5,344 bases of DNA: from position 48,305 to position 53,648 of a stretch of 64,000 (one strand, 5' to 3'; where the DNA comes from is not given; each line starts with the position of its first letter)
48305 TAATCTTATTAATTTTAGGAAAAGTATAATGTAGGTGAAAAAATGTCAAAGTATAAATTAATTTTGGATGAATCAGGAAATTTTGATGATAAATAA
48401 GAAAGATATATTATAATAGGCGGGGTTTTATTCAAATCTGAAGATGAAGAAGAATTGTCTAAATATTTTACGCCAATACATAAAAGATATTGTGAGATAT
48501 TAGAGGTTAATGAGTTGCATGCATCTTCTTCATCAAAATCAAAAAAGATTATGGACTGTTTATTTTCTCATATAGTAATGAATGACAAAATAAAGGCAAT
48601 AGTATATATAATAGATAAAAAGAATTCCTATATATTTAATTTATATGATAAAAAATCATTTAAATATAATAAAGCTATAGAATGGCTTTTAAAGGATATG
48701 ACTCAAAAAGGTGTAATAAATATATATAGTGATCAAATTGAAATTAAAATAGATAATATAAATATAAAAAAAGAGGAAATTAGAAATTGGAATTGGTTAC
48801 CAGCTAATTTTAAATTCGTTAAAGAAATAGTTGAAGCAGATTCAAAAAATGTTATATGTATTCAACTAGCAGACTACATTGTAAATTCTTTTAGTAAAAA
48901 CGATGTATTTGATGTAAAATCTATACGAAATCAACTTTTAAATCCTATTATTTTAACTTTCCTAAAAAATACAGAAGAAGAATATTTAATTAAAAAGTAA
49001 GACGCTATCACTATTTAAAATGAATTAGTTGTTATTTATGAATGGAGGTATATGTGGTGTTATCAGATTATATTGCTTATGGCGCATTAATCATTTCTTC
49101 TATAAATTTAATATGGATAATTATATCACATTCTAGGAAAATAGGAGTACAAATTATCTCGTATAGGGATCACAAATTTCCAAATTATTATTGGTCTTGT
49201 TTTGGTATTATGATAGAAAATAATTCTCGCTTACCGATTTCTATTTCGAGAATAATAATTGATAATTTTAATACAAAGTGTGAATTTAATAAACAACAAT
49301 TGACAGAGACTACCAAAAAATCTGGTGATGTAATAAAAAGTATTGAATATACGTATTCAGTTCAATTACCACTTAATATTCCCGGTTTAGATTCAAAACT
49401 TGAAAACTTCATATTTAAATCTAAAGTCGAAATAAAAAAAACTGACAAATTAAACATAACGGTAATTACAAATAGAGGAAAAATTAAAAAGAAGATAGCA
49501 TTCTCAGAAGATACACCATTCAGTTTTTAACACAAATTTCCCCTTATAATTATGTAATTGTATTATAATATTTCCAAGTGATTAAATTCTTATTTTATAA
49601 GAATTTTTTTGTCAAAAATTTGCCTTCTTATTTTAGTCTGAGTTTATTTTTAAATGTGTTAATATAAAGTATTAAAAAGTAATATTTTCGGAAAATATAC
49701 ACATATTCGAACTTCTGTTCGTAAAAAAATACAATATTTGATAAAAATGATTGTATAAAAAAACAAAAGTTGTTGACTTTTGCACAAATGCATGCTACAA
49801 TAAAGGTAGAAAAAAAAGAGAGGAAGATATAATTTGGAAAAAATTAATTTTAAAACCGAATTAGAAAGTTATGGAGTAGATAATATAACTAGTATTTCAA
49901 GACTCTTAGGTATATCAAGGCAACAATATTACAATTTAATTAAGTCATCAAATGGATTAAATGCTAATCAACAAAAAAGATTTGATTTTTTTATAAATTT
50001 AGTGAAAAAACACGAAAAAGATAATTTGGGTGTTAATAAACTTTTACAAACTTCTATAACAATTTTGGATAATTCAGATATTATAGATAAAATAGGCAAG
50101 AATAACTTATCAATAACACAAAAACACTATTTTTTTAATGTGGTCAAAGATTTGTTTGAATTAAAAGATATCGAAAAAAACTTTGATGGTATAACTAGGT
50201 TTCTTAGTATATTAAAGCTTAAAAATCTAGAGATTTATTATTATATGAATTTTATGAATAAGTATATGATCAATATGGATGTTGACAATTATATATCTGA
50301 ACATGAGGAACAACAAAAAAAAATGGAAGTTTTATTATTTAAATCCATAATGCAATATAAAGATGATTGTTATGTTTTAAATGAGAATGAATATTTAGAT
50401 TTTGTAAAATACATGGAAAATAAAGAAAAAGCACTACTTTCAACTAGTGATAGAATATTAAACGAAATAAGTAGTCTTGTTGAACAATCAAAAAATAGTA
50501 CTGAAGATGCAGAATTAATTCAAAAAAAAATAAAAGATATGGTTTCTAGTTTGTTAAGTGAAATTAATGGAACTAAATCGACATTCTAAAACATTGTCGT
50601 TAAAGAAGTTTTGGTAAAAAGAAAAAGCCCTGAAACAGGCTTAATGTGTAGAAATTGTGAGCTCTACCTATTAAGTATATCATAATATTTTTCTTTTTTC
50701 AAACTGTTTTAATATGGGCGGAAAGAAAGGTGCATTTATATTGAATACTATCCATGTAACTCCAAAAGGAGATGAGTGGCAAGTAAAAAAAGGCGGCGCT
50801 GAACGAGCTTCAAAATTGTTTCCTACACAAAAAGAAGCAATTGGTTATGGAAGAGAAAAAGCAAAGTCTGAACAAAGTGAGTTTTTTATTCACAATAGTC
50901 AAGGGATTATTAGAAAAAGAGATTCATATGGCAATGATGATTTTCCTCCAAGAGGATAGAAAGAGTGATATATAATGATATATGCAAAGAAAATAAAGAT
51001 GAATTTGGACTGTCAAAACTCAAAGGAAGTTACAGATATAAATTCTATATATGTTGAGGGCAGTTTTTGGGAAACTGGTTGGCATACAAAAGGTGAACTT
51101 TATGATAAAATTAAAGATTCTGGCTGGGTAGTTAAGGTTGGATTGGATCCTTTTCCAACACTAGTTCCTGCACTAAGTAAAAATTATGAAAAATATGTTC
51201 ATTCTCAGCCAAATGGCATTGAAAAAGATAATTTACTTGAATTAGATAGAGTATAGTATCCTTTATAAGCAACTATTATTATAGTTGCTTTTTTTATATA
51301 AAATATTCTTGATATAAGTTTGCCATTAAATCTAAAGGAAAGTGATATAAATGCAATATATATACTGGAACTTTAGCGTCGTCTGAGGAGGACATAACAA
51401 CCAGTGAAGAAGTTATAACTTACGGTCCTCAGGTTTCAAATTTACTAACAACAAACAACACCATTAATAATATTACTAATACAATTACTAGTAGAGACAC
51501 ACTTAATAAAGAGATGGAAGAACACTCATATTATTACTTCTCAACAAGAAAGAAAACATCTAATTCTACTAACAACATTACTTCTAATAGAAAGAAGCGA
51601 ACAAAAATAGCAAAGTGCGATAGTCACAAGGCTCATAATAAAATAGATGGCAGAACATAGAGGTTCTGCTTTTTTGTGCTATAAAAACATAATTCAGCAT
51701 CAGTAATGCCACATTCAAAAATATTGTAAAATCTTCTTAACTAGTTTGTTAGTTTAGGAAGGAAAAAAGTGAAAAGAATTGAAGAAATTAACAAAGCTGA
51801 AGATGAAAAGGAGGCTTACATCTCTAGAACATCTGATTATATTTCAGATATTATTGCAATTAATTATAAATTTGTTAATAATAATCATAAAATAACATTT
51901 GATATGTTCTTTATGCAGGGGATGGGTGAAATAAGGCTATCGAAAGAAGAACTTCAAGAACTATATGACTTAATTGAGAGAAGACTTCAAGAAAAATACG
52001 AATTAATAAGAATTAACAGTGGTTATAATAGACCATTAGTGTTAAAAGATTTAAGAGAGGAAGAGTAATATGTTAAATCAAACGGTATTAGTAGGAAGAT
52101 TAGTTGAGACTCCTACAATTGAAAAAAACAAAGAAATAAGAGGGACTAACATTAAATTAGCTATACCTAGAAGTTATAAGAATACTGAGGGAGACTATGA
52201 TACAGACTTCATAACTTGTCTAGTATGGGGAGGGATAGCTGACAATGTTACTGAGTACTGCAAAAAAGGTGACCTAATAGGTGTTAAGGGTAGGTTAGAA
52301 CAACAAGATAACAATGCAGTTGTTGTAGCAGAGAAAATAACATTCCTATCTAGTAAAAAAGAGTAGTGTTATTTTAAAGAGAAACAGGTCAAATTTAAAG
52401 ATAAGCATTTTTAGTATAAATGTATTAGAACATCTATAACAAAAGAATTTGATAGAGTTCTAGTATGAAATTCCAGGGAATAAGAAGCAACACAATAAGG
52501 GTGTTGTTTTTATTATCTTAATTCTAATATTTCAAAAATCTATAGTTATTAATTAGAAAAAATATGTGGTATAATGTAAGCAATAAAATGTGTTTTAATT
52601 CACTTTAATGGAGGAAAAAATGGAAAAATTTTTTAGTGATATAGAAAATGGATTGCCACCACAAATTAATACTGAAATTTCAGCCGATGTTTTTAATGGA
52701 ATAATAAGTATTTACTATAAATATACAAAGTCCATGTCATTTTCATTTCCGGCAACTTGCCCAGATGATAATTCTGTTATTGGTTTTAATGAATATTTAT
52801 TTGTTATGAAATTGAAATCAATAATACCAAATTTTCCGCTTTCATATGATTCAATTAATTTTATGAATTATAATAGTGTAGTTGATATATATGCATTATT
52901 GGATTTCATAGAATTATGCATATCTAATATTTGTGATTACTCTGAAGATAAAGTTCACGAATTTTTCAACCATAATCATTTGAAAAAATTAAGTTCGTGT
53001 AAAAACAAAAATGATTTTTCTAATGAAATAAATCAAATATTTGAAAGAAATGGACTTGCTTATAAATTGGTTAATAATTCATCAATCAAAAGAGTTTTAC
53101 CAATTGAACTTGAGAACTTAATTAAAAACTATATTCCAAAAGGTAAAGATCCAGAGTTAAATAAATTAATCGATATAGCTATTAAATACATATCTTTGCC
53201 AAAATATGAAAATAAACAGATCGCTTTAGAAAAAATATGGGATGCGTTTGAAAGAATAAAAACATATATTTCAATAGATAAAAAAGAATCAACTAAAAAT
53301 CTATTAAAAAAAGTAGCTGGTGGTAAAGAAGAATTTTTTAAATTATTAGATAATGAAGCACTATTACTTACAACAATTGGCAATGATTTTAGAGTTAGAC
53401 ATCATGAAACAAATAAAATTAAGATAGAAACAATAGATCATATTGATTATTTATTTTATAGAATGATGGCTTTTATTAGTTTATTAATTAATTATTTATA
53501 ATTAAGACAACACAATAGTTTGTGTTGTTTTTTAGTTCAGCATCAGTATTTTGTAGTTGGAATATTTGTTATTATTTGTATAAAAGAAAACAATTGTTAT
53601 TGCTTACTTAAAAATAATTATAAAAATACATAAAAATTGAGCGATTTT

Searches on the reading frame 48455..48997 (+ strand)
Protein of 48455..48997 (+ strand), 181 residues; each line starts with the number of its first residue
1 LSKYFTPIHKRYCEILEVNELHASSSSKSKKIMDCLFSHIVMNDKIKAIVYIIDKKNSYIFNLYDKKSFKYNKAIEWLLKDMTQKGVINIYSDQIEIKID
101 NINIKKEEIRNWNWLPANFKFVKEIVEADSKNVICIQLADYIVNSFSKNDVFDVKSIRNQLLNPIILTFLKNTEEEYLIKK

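Call 16: search_protein_families(library=pfam, proteins=[window:48455-48997:+], max_evalue=0.001)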
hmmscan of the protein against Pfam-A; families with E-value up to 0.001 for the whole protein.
window:48455-48997:+ (181 aa): 1 family
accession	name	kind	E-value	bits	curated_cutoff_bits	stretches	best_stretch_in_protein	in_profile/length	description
PF12686.12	DUF3800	-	2.5e-05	25.5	21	1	31-147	62-147/149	Protein of unknown function (DUF3800)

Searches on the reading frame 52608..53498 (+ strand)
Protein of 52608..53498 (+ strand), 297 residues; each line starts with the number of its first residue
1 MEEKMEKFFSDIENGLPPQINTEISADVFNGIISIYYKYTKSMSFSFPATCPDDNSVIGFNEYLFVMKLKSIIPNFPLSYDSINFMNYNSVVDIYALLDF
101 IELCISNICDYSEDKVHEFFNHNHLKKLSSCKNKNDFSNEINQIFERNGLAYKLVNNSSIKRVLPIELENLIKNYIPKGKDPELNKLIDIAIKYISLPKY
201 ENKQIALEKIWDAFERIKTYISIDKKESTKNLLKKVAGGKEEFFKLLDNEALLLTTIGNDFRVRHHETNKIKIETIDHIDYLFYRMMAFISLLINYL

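Call 17: search_protein_families(library=pfam, proteins=[window:52608-53498:+], max_evalue=0.001)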
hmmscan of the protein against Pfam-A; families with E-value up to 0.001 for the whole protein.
window:52608-53498:+ (297 aa): 1 family
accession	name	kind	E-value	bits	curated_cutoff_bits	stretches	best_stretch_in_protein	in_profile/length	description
PF18863.6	AbiJ_NTD4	-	1.9e-14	54.9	34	1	9-176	3-150/152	AbiJ N-terminal domain 4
